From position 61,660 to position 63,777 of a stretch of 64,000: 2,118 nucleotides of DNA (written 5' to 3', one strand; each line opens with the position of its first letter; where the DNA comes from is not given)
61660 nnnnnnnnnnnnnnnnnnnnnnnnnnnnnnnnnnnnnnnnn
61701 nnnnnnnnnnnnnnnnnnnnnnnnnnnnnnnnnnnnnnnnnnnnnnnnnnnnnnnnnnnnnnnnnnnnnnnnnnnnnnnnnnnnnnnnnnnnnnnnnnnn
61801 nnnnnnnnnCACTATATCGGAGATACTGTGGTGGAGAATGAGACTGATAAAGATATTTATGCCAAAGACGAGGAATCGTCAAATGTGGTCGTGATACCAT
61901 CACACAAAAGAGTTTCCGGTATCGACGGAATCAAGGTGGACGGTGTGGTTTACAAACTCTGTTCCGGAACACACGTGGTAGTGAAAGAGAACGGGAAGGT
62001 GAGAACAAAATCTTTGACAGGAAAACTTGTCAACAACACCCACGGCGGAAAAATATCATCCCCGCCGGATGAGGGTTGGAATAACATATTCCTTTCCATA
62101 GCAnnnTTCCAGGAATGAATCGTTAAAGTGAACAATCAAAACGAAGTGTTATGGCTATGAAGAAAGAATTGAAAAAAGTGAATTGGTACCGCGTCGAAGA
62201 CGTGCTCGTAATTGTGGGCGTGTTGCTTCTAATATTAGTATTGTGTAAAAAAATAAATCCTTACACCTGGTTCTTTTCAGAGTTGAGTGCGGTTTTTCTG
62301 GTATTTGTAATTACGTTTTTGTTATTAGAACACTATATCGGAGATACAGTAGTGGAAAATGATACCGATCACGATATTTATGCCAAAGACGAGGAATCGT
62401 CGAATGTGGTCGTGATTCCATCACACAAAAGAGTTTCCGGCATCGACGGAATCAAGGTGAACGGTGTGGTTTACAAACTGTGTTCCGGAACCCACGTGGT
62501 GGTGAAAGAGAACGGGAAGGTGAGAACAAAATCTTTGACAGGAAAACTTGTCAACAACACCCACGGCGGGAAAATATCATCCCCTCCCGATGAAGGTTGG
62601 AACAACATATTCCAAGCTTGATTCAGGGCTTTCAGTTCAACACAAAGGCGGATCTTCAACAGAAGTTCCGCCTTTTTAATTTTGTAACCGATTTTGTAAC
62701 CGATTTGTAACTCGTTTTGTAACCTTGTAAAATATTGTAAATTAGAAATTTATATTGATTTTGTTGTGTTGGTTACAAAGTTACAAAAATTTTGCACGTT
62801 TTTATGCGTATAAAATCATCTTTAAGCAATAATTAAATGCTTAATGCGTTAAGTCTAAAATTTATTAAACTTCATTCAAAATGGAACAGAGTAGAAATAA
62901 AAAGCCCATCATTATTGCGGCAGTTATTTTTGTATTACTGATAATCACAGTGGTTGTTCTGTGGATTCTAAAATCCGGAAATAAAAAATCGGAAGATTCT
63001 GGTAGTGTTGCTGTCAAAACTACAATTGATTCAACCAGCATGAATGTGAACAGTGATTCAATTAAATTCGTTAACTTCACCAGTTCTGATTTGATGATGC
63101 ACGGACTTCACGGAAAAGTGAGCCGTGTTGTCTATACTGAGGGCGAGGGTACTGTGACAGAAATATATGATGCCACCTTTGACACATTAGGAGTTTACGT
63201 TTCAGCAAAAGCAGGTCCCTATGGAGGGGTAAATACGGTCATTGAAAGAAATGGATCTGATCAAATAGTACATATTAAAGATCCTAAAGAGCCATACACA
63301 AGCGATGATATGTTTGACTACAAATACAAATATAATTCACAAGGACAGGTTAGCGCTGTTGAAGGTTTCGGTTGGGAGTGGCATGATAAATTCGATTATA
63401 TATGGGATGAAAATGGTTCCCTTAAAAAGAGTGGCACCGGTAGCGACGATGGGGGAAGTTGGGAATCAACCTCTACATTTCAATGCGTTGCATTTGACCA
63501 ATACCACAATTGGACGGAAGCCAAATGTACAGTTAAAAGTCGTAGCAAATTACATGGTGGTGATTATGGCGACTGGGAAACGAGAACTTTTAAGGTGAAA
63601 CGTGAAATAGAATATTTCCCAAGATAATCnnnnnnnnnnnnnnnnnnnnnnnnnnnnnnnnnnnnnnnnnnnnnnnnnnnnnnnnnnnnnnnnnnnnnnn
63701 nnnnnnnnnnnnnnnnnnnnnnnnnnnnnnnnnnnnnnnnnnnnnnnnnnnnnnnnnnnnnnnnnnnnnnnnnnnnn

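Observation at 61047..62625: Three tandem 521-bp gene copies with near-identical leaders and C-terminal domains but strongly diverged transmembrane hairpins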

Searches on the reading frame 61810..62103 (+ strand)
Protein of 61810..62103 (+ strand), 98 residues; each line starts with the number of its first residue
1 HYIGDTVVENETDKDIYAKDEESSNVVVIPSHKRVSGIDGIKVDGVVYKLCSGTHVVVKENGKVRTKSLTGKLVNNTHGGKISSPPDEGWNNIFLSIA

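Call 102: find_homologous_proteins(query=A4, max_evalue=0.001)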
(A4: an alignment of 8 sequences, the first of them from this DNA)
Query A4 (8 sequences) (98 aa, profile of the alignment): 16 proteins with E <= 0.001 among 519 candidates.
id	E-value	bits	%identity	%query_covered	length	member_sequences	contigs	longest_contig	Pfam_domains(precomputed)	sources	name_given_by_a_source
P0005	4.9e-30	121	95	96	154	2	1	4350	-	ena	-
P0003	5.4e-30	121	93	100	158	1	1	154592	-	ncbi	-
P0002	8.8e-30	120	94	96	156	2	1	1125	-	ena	-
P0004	2.9e-29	119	93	96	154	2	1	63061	-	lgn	-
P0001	1.3e-28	117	95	96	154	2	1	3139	-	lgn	-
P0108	2.2e-28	116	31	89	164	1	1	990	-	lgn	-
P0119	4.9e-28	115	28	97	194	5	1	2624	-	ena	-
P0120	2.0e-25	106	53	94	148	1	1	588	-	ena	-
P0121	9.0e-23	98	49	94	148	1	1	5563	-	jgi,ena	-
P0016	2.0e-21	94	41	94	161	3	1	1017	-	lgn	-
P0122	8.2e-21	92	43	93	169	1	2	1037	-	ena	-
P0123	8.2e-21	92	43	93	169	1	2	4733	-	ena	-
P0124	1.4e-20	91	39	95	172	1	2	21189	-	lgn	-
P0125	1.7e-17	81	28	89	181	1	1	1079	-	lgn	-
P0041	2.9e-17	80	37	95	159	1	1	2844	-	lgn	-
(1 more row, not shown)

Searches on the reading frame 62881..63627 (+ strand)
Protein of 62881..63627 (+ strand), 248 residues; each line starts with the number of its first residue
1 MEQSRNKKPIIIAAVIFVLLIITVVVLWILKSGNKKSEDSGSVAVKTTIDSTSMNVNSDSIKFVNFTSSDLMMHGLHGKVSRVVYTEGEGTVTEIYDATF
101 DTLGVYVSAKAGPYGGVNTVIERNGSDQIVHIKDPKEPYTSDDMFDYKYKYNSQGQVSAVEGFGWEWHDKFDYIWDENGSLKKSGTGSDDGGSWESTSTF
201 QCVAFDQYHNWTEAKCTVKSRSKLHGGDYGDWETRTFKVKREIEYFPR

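Call 8: search_protein_families(library=pfam, proteins=[window:62881-63627:+], max_evalue=0.1)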
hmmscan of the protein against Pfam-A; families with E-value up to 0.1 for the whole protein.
window:62881-63627:+ (248 aa): 0 families

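Call 9: search_protein_families(library=phrogs, proteins=[window:62881-63627:+], max_evalue=0.1)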
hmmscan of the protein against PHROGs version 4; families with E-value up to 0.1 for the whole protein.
window:62881-63627:+ (248 aa): 1 family
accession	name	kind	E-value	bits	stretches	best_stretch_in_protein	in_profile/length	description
phrog_8545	-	moron, auxiliary metabolic gene and host takeover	0.0011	19.8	1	3-60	6-63/177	superinfection exclusion Sie-like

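Call 52: search_protein_families(library=ncbifam, proteins=[window:62881-63627:+], max_evalue=0.01)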
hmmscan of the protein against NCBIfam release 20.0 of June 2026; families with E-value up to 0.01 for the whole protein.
window:62881-63627:+ (248 aa): 3 families
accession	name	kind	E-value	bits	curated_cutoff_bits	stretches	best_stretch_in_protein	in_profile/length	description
NF004285.1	PRK05696.1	equivalog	0.0014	18.4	179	1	4-65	15-72/171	flagellar basal body-associated protein FliL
NF006283.1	PRK08455.1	equivalog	0.0035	17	187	1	10-55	21-66/182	flagellar basal body-associated protein FliL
NF051431.1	Rv0361_Cterm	subfamily_domain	0.0036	17.5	37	1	7-59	2-53/140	Rv0361 family membrane protein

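Call 79: search_protein_families(library=padloc, proteins=[window:62881-63627:+], max_evalue=0.05)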
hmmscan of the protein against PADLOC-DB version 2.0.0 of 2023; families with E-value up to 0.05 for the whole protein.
window:62881-63627:+ (248 aa): 0 families
